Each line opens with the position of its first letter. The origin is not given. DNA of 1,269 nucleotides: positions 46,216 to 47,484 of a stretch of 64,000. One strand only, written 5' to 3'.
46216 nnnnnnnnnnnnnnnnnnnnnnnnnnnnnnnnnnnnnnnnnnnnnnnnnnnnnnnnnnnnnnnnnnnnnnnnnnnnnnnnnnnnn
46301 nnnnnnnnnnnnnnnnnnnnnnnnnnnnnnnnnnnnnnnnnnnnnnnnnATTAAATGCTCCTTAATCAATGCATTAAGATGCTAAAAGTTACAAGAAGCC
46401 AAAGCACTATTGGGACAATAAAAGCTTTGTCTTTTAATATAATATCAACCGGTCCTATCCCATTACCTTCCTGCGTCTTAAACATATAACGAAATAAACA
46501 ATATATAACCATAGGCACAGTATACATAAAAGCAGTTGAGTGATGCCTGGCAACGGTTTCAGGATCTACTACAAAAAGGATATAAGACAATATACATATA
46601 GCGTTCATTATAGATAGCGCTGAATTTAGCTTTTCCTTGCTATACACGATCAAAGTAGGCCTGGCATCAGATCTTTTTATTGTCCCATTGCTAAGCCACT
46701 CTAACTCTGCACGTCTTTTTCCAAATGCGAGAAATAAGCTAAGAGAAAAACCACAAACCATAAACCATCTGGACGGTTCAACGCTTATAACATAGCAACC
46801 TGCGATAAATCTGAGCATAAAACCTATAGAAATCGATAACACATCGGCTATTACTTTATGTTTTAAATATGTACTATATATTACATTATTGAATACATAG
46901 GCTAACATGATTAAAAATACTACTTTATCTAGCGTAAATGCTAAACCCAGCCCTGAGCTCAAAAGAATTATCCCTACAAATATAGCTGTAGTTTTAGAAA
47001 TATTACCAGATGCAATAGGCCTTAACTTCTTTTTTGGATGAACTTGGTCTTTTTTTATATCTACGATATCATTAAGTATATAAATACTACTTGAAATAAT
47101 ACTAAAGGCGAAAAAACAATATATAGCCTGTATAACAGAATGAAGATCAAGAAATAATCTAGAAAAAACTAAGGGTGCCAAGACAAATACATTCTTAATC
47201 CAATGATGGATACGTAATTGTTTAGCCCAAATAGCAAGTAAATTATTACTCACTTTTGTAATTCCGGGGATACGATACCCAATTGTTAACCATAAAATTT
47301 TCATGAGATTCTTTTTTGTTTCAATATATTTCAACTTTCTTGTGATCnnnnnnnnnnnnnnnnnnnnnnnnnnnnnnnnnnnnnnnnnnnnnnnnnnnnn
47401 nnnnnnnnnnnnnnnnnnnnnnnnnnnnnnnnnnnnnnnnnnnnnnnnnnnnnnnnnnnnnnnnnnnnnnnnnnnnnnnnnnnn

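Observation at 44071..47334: UbiA-type phosphoribosyl/polyprenyl-phosphate transferase + SMR-like flippase + ArnT-like GT-C transferase + PHP phosphoesterase: a lipid-linked pentose donor pathway inside the EPS locus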

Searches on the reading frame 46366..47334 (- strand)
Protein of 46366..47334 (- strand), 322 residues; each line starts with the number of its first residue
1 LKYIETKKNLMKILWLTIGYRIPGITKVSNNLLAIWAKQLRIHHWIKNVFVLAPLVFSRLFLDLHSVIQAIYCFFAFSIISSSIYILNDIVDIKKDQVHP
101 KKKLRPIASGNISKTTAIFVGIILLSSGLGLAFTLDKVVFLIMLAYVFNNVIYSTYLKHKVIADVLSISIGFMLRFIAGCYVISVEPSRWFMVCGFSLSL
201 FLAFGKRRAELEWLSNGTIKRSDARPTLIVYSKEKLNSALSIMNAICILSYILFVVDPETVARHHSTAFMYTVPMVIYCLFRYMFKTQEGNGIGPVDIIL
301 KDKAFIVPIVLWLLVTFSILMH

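Call 3: search_protein_families(library=pfam, proteins=[window:46366-47334:-], max_evalue=0.01)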
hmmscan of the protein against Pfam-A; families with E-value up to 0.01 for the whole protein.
window:46366-47334:- (322 aa): 1 family
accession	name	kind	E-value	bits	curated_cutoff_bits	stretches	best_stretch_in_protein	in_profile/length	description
PF01040.23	UbiA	-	9.9e-23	81.1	34.2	1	67-282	19-227/250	UbiA prenyltransferase family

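Call 4: search_protein_families(library=ncbifam, proteins=[window:46366-47334:-], max_evalue=0.01)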
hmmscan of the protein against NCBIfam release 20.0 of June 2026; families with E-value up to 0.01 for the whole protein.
window:46366-47334:- (322 aa): 20 families
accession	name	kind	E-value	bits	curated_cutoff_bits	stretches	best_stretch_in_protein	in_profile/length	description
NF008977.0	PRK12324.1-2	equivalog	3.9e-77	259.6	234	1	36-320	5-287/297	decaprenyl-phosphate phosphoribosyltransferase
NF006088.0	PRK08238.1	equivalog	1.6e-55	188.6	351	1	30-315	189-475/482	UbiA family prenyltransferase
NF008978.0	PRK12324.1-4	equivalog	1.6e-55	188.3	207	1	29-316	28-315/322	decaprenyl-phosphate phosphoribosyltransferase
NF008976.0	PRK12324.1-1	equivalog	3.8e-40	138.1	474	1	26-314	11-297/306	decaprenyl-phosphate phosphoribosyltransferase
NF009523.0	PRK12884.1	equivalog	4.8e-14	52.2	269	1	41-285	12-248/279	prenyltransferase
NF035940.1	prenyl_rel_EboC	equivalog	1.4e-12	47.7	250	1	66-193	37-162/292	UbiA-like protein EboC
TIGR01473.1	cyoE_ctaB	equivalog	3.5e-10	40.1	210.3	1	66-164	33-133/281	heme o synthase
TIGR01474.1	ubiA_proteo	equivalog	2.8e-09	36.9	275.45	1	34-169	2-139/282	4-hydroxybenzoate octaprenyltransferase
NF009521.0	PRK12882.1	equivalog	2.4e-08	33.5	296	1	70-181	41-150/280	geranylgeranylglycerol-phosphate geranylgeranyltransferase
NF005742.0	PRK07566.1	equivalog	3.7e-08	32.8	313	1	76-184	74-184/315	chlorophyll synthase ChlG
NF003349.0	PRK04375.1-2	equivalog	3.3e-06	26.5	246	1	73-165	64-158/318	heme o synthase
TIGR01475.1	ubiA_other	subfamily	4.2e-06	26.4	180.8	1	55-196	20-167/282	UbiA-like polyprenyltransferase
TIGR01476.1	chlor_syn_BchG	subfamily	1e-05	25.1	212.3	1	85-156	55-125/283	(bacterio)chlorophyll synthase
TIGR02056.1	ChlG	equivalog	6.5e-05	22.7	436.45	1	63-139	48-123/306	chlorophyll synthase ChlG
NF009514.0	PRK12873.1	equivalog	7e-05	22.3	246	1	33-146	10-125/297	4-hydroxybenzoate polyprenyltransferase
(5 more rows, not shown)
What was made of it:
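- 46366..47334 (-): Polyprenyl-phosphate phosphoribosyltransferase (PPPRS; UbiA fold). Predicted to make polyprenyl-P-beta-D-ribofuranose-5-phosphate from PRPP. An alternative ATG start at 47304 gives 312 aa. NCBIfam NF008977 scores 259.6 bits against a cutoff of 234 (call 4).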

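Call 8: search_solved_structures(query=window:46366-47334:-, max_evalue=0.01, show_alignments=2)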
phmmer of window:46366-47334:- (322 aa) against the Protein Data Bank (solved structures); distinct sequences matched with E-value up to 0.01: 2.
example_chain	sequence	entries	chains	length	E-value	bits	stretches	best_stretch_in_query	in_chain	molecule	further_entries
8j8j_D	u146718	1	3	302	5.2e-32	114.6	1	25-314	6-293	Decaprenyl-phosphate phosphoribosyltransferase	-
8j8k_A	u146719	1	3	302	1.1e-23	87.2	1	25-314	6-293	Decaprenyl-phosphate phosphoribosyltransferase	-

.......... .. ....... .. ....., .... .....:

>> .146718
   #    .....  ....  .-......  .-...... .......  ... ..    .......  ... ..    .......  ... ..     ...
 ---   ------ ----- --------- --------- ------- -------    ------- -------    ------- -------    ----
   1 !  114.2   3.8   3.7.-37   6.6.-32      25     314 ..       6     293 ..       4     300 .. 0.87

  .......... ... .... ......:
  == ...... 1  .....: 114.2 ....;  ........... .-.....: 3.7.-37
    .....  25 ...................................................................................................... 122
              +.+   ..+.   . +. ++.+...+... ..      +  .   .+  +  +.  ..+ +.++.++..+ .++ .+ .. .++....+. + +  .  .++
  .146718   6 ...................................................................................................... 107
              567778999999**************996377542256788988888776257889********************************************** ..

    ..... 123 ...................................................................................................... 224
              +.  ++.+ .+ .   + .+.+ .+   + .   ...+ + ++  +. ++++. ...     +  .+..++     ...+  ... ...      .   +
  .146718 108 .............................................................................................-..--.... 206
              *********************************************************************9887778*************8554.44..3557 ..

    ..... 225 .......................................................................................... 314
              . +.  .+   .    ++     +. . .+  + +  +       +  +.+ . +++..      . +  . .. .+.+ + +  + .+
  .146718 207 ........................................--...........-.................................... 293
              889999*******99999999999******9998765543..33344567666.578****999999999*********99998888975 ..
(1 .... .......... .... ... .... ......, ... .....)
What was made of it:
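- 46366..47334 (-): PDB 8j8j Rv3806c matches at E=5e-32 over the full length (call 8).
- Checked: UbiA matches PDB 8j8j (Rv3806c) at E = 5e-32 over its full length (call 8).
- It aligns over its full length to Rv3806c (call 8).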

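Call 11: find_homologous_proteins(query=window:46366-47334:-, max_evalue=1e-20)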
Query window:46366-47334:- (322 aa): 3147 proteins with E <= 1e-20 among 5651 candidates; the best 120 are listed.
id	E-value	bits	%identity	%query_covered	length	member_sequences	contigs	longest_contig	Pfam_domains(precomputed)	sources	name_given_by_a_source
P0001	3.1e-199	679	100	97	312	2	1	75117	PF01040.24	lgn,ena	-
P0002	1.6e-118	414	63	86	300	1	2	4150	PF01040.24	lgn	-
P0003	2.7e-116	406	63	90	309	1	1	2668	PF01040.24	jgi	jgi:4-hydroxybenzoate polyprenyltransferase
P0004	7.0e-111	388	60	85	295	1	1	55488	PF01040.24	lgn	-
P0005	2.8e-108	380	60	90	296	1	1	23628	PF01040.24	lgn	-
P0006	2.9e-108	380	59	89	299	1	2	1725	PF01040.24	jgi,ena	-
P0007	2.4e-97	344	53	89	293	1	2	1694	PF01040.24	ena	-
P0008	1.2e-96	342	53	92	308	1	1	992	PF01040.24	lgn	-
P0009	9.0e-95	336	51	92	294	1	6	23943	PF01040.24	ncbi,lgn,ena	-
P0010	1.4e-94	335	50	96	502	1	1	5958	PF01040.24,PF12710.14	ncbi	-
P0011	3.8e-93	330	51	91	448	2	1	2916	PF01040.24,PF12710.14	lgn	-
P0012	3.1e-92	327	52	89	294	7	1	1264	PF01040.24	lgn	-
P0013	8.9e-92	326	51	90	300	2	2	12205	PF01040.24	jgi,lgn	-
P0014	3.5e-91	324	52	90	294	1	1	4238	PF01040.24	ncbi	-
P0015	4.1e-91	324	53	89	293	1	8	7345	PF01040.24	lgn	-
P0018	3.2e-88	314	51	89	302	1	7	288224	PF01040.24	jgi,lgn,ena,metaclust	metaclust:\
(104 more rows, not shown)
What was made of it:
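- Checked: The database copy starts 10 codons later, at an ATG, and is 312 aa (call 11).
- JGI auto-annotation calls many homologues '4-hydroxybenzoate polyprenyltransferase' (call 11).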

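Call 12: find_encoding_contigs(protein=P0004, flank=8000, max_places=2)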
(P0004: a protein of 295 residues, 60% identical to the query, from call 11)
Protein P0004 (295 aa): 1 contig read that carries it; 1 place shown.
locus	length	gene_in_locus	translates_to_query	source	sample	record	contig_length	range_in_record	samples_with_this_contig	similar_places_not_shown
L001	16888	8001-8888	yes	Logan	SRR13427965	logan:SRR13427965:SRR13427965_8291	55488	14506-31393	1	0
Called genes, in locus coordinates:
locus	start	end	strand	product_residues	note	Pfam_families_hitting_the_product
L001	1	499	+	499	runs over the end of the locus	PF13271:DUF4062, PF13749:HATPase_c_4, PF21247:Fic-like_C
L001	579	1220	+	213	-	-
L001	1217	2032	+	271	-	PF08843:AbiEii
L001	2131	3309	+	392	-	PF20720:nSTAND3 (weak), PF13173:AAA_14, PF13635:DUF4143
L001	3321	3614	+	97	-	PF01909:NTP_transf_2, PF18765:Polbeta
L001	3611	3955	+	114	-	PF01934:HepT-like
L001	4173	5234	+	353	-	-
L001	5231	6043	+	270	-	-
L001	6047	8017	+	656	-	PF13522:GATase_6, PF13537:GATase_7, PF12481:DUF3700 (weak), PF00733:Asn_synthase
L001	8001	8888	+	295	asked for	PF01040:UbiA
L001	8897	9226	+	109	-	PF00892:EamA (weak)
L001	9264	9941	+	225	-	PF13489:Methyltransf_23, PF13847:Methyltransf_31 (weak), PF08241:Methyltransf_11, PF08242:Methyltransf_12, PF13649:Methyltransf_25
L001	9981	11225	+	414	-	PF13231:PMT_2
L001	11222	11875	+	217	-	PF13263:PHP_C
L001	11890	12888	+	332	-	-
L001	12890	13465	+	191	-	PF00132:Hexapep (weak)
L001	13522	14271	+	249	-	-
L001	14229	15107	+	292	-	-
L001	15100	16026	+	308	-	PF12146:Hydrolase_4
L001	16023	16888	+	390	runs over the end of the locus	PF13439:Glyco_transf_4, PF13477:Glyco_trans_4_2 (faint), PF13579:Glyco_trans_4_4, PF00534:Glycos_transf_1, PF13692:Glyco_trans_1_4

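Call 13: find_encoding_contigs(protein=P0009, flank=8000, max_places=2)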
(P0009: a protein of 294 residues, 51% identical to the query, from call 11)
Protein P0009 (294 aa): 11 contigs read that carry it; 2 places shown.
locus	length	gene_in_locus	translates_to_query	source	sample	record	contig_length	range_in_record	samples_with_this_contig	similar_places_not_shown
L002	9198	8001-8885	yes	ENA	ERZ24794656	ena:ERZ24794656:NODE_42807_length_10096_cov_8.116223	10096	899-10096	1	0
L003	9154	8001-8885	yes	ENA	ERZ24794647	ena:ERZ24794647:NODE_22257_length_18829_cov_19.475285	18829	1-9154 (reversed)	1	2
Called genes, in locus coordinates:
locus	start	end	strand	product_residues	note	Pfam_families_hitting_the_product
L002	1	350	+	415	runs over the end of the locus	?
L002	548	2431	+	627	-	PF13522:GATase_6, PF13537:GATase_7, PF12481:DUF3700 (weak), PF00733:Asn_synthase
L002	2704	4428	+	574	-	PF03721:UDPG_MGDP_dh_N, PF00984:UDPG_MGDP_dh, PF03720:UDPG_MGDP_dh_C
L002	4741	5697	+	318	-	PF01522:Polysacc_deac_1, PF03065:Glyco_hydro_57 (weak)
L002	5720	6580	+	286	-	PF13489:Methyltransf_23, PF08241:Methyltransf_11, PF08242:Methyltransf_12, PF13649:Methyltransf_25, PF13847:Methyltransf_31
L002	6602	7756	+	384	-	PF13641:Glyco_tranf_2_3 (faint), PF00535:Glycos_transf_2, PF10111:Glyco_tranf_2_2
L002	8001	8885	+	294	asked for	PF01040:UbiA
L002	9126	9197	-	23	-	?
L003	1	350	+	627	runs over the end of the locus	PF13522:GATase_6, PF13537:GATase_7, PF00733:Asn_synthase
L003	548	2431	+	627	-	PF13522:GATase_6, PF13537:GATase_7, PF12481:DUF3700 (weak), PF00733:Asn_synthase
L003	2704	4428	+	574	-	PF03721:UDPG_MGDP_dh_N, PF00984:UDPG_MGDP_dh, PF03720:UDPG_MGDP_dh_C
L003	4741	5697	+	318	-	PF01522:Polysacc_deac_1, PF03065:Glyco_hydro_57 (weak)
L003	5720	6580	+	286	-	PF13489:Methyltransf_23, PF08241:Methyltransf_11, PF08242:Methyltransf_12, PF13649:Methyltransf_25, PF13847:Methyltransf_31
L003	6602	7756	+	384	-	PF13641:Glyco_tranf_2_3 (faint), PF00535:Glycos_transf_2, PF10111:Glyco_tranf_2_2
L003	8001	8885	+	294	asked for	PF01040:UbiA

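Call 14: find_encoding_contigs(protein=P0018, flank=8000, max_places=2)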
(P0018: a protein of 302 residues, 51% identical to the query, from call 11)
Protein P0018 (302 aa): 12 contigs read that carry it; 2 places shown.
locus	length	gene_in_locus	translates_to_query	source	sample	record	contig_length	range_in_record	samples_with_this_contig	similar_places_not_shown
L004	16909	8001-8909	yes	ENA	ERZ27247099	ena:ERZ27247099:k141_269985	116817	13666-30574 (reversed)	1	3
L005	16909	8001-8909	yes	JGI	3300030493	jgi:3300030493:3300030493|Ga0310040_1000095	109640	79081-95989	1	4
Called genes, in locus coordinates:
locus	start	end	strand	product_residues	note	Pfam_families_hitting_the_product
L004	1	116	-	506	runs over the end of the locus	PF02310:B12-binding, PF04055:Radical_SAM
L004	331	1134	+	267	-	-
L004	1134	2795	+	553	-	-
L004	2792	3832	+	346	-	PF04055:Radical_SAM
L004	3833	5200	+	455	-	PF02310:B12-binding, PF04055:Radical_SAM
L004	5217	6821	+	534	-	PF13231:PMT_2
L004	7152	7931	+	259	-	-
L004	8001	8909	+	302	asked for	PF01040:UbiA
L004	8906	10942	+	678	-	PF01663:Phosphodiest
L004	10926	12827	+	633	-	PF00884:Sulfatase, PF16347:SGSH_C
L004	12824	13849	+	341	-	PF00685:Sulfotransfer_1, PF13469:Sulfotransfer_3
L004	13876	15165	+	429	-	PF13469:Sulfotransfer_3 (faint)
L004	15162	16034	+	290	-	PF02274:ADI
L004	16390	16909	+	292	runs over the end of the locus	PF01467:CTP_transf_like, PF01583:APS_kinase, PF08433:KTI12 (weak), PF13207:AAA_17 (faint), PF13238:AAA_18, PF13671:AAA_33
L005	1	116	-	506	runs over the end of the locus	PF02310:B12-binding, PF04055:Radical_SAM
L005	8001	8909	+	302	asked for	PF01040:UbiA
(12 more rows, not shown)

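Call 38: find_related_loci(query=A3, collection=metagenome_contigs, flank=8000)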
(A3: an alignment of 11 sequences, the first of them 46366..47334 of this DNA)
Query A3 (322 aa) in metagenome_contigs; peptide patterns used: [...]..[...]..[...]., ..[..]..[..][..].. (x = any residue, [..] = any of these).
600 stretches matched a pattern (row limit reached: there are more); 294 encode a relative of the query (tblastn E <= 1e-3); the best 80 are kept; 80 distinct loci.
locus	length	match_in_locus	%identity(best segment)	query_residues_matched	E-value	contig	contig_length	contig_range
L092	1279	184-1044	59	35-322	9e-125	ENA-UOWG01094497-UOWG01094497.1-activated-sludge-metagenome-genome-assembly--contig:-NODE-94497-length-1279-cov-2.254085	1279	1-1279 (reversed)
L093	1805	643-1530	51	24-322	6e-104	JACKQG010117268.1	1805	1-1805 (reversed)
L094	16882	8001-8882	50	23-315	4e-94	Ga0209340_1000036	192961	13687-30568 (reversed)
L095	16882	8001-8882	50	23-315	4e-94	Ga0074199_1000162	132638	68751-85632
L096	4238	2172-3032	52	30-320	1e-89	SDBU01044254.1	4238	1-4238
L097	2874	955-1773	45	36-312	3e-81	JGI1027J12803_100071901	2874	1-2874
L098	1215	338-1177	43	38-320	4e-72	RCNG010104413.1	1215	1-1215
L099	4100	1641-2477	42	36-313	1e-66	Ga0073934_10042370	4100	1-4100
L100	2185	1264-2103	40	40-320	2e-65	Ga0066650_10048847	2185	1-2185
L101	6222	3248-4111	39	31-320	6e-63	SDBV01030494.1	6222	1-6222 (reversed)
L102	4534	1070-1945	40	22-316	3e-63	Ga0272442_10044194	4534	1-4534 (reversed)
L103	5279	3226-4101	40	22-316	3e-63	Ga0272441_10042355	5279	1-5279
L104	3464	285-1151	37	30-320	7e-63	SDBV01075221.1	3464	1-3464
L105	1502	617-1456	39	39-320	1e-65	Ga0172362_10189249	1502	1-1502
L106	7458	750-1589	39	36-320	1e-60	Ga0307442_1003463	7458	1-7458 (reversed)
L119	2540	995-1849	42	35-322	2e-58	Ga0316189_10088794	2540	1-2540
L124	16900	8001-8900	37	21-320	3e-57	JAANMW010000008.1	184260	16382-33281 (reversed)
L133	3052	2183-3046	37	30-320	4e-56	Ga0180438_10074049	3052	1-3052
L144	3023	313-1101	38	39-303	2e-54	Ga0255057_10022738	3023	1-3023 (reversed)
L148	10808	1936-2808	37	26-314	7e-54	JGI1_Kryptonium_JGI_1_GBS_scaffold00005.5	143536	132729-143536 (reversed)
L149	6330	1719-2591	37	26-314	6e-54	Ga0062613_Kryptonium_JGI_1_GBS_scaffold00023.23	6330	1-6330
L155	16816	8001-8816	39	40-312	3e-53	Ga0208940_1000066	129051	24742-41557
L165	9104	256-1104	35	36-321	1e-51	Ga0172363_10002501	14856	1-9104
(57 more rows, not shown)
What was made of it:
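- Tried and rejected: It was repeated with closer sequences (call 38).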

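Call 41: search_protein_families(library=pfam, proteins=[L103:4169-5263:+, L133:1106-2176:+, L101:5325-5717:+, L124:7641-7976:+, L119:1842-2516:+, L165:3584-4645:+, L148:160-1935:+, L144:1402-2880:+, L149:2662-4023:+, L149:4039-5673:+], max_evalue=0.001)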
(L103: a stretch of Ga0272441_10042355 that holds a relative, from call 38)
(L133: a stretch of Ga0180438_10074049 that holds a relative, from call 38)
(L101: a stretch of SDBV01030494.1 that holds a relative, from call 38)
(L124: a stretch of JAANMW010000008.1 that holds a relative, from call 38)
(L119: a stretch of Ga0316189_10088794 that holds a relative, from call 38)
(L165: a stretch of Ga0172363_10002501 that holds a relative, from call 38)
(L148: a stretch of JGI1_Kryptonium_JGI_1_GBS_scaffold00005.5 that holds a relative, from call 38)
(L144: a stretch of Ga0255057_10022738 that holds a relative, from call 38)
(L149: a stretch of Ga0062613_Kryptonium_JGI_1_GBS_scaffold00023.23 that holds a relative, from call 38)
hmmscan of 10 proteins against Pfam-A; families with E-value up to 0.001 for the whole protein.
L103:4169-5263:+ (364 aa): 1 family
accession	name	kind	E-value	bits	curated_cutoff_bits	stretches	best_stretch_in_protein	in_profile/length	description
PF04015.17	DUF362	-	8e-23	82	24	1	44-248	3-199/200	Domain of unknown function (DUF362)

L133:1106-2176:+ (356 aa): 8 families
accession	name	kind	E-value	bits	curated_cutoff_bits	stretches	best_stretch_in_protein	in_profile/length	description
PF01370.27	Epimerase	-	2.5e-38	132.3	20.9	1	14-236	1-240/240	NAD dependent epimerase/dehydratase family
PF16363.11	GDP_Man_Dehyd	-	9.6e-22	78.3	27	1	15-243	1-255/332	GDP-mannose 4,6 dehydratase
PF01073.25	3Beta_HSD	-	1.5e-21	77.1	22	1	15-223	1-230/280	3-beta hydroxysteroid dehydrogenase/isomerase family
PF13460.12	NAD_binding_10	-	1.1e-12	48.7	27.2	1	18-174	1-146/184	NAD(P)H-binding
PF07993.18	NAD_binding_4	-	1.1e-12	48.1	20.1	1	53-183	61-216/258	Male sterility protein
PF02719.21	Polysacc_synt_2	-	4.5e-10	39.6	20.2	1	14-121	1-128/293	Polysaccharide biosynthesis protein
PF04321.23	RmlD_sub_bind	-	6e-10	39.1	27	1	13-161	2-141/287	RmlD substrate binding domain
PF05368.20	NmrA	-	4.4e-07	30.2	27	1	11-120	2-106/298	NmrA-like family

L101:5325-5717:+ (130 aa): 3 families
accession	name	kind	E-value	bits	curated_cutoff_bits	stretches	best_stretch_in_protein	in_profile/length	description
PF00893.25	Multi_Drug_Res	-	9e-09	36.2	23.7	1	49-115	27-93/93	Small Multidrug Resistance protein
PF00892.27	EamA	-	1.5e-07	32.2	28.2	1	54-122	66-133/135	EamA-like transporter family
PF10639.15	TMEM234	-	2.7e-05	24.6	30.1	1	8-122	2-112/113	Putative transmembrane family 234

L124:7641-7976:+ (111 aa): 2 families
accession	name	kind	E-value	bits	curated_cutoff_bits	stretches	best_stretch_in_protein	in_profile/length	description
PF01740.26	STAS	-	1.7e-16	60.3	22.6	1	6-107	5-106/106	STAS domain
PF13466.11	STAS_2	-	4e-08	33.8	29.2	1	14-92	1-77/80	STAS domain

L119:1842-2516:+ (224 aa): 1 family
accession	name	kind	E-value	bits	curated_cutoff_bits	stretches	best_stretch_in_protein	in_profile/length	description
PF12710.13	HAD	-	3.4e-32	112.9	27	1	14-195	1-188/189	haloacid dehalogenase-like hydrolase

L165:3584-4645:+ (353 aa): 4 families
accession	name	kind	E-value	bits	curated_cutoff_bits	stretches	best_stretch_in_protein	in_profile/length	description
PF00483.29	NTP_transferase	-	2.9e-58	197.8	21.2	1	2-234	1-243/245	Nucleotidyl transferase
PF25084.1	LbH_EIF2B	-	1.3e-08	35.2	54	1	242-331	15-100/105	EIF2B subunit epsilon LbH domain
PF12804.13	NTP_transf_3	-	1.7e-08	35.2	27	1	3-125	1-115/160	MobA-like NTP transferase domain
PF24894.1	Hexapep_GlmU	-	1.4e-07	32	23.3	0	246-284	32-70/104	GlmU-like, C-terminal hexapeptide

L148:160-1935:+ (591 aa): 1 family
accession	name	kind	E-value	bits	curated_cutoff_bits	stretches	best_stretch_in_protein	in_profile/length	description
PF01642.28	MM_CoA_mutase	-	2.1e-231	769.3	22.1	1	63-583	2-512/512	Methylmalonyl-CoA mutase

L144:1402-2880:+ (492 aa): 4 families
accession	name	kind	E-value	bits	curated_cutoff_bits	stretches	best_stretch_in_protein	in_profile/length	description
PF00534.26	Glycos_transf_1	-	9.5e-28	97.3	26.4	1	297-451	11-164/172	Glycosyl transferases group 1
PF13692.12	Glyco_trans_1_4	-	5.1e-25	88.8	27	1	302-443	2-140/142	Glycosyl transferases group 1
PF20706.3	GT4-conflict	-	1.4e-09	37.9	26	1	270-414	169-314/385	Family 4 Glycosyltransferase in conflict systems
PF13524.12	Glyco_trans_1_2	-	4.7e-06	27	25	1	335-455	16-124/144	Glycosyl transferase-like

L149:2662-4023:+ (453 aa): 1 family
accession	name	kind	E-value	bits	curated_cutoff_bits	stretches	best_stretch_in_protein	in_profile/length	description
PF07287.17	AtuA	-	2.6e-158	527.8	22.8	1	6-448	2-435/437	Acyclic terpene utilisation family protein AtuA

L149:4039-5673:+ (544 aa): 2 families
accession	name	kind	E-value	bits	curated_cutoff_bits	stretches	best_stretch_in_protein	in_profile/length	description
PF10079.15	Rossmann-like_BshC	-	3.6e-105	352.9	27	1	15-383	10-379/380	Bacillithiol biosynthesis BshC, N-terminal Rossmann-like domain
PF24850.1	CC_BshC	-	2.2e-37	128.8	27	1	386-544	1-159/159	Bacillithiol biosynthesis BshC, C-terminal coiled-coil domain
